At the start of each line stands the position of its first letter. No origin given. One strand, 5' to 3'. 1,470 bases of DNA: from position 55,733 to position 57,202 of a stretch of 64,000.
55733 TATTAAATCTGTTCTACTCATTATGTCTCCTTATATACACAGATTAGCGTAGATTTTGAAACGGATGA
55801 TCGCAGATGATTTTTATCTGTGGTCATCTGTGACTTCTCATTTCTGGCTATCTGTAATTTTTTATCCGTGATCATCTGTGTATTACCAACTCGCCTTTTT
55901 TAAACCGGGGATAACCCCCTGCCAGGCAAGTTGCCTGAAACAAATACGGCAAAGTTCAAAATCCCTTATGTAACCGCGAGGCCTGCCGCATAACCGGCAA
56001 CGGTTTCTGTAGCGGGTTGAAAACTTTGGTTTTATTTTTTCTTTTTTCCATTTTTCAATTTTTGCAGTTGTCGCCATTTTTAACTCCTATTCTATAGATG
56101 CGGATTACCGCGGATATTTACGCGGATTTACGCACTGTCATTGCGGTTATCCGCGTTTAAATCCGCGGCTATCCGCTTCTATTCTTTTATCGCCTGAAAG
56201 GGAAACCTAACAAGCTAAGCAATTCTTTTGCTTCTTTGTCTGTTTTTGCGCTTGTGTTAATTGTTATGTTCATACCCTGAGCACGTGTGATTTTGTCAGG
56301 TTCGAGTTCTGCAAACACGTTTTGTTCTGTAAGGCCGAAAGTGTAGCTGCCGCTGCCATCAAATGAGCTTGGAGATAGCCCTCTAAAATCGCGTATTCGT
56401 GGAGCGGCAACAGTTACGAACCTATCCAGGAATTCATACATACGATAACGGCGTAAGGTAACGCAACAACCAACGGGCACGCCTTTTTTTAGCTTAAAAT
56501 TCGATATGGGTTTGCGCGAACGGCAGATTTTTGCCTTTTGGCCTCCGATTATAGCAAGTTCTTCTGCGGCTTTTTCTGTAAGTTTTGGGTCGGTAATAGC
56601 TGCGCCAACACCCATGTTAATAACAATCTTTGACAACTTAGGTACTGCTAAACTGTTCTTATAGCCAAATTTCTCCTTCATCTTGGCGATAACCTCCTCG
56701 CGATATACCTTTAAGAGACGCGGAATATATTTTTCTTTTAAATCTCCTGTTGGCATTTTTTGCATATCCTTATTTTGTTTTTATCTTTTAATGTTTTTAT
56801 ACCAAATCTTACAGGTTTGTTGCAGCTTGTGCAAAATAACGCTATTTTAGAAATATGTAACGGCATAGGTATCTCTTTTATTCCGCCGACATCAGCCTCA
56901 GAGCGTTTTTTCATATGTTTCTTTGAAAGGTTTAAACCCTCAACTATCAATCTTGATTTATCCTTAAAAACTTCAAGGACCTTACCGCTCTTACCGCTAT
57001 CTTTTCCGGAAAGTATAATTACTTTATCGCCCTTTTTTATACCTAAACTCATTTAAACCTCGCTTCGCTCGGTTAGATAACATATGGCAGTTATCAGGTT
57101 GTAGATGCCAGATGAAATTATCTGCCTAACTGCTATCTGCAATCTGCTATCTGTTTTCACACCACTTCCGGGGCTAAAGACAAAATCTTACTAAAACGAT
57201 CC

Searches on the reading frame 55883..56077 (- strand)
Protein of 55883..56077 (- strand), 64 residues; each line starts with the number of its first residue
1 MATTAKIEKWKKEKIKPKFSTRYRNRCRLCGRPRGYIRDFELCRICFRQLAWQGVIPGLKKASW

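Call 36: find_encoding_contigs(protein=window:55883-56077:-, flank=3000, max_places=10)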
Protein window:55883-56077:- (64 aa): 20 contigs read that carry it; 10 places shown.
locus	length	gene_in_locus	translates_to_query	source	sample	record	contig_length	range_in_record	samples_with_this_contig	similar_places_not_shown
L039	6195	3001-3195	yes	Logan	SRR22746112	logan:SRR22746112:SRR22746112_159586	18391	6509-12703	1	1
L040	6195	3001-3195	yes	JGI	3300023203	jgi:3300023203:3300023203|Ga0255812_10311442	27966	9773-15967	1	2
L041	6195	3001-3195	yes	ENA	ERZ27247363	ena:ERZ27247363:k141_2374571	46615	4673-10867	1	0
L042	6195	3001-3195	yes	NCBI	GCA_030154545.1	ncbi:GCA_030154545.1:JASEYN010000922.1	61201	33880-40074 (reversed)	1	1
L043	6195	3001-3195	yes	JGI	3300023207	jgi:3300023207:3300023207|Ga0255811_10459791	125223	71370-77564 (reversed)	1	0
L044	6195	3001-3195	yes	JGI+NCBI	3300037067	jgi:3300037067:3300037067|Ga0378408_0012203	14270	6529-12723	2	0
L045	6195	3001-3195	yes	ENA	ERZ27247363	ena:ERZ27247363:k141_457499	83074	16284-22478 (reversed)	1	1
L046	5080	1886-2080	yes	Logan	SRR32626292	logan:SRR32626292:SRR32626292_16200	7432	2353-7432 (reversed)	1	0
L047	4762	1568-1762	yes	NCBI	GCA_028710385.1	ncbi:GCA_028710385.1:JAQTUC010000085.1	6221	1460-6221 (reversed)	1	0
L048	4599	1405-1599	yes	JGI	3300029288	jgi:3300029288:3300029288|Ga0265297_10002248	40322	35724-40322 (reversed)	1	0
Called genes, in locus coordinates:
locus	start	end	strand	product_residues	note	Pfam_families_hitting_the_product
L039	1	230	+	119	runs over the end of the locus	PF00237:Ribosomal_L22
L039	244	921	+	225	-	PF07650:KH_2, PF00189:Ribosomal_S3_C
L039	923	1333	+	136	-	PF00252:Ribosomal_L16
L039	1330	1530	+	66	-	PF00831:Ribosomal_L29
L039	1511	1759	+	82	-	PF00366:Ribosomal_S17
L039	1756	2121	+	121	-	PF00238:Ribosomal_L14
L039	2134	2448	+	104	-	PF00467:KOW, PF17136:ribosomal_L24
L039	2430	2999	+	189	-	PF00281:Ribosomal_L5, PF00673:Ribosomal_L5_C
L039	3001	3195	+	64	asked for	PF00253:Ribosomal_S14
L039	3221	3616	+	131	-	PF00410:Ribosomal_S8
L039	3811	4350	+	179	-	PF00347:Ribosomal_L6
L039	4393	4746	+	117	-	PF00861:Ribosomal_L18p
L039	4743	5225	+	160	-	PF00333:Ribosomal_S5, PF03719:Ribosomal_S5_C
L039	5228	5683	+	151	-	PF00828:Ribosomal_L27A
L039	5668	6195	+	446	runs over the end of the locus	PF00344:SecY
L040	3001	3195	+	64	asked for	PF00253:Ribosomal_S14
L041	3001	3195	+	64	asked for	PF00253:Ribosomal_S14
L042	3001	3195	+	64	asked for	PF00253:Ribosomal_S14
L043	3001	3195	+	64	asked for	PF00253:Ribosomal_S14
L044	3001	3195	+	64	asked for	PF00253:Ribosomal_S14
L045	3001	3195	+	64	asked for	PF00253:Ribosomal_S14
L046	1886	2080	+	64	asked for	PF00253:Ribosomal_S14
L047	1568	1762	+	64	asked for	PF00253:Ribosomal_S14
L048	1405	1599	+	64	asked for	PF00253:Ribosomal_S14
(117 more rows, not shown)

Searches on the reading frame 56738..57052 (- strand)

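Call 61: search_protein_families(library=pfam, proteins=[window:56738-57052:-], max_evalue=0.00001)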
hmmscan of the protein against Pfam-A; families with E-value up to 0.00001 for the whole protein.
window:56738-57052:- (104 aa): 2 families
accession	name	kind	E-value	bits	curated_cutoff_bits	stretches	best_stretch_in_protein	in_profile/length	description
PF17136.10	ribosomal_L24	-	5.8e-21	75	27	1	40-104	1-65/65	Ribosomal proteins 50S L24/mitochondrial 39S L24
PF00467.35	KOW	-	4.3e-09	36.3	22.3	1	7-38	1-32/32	KOW motif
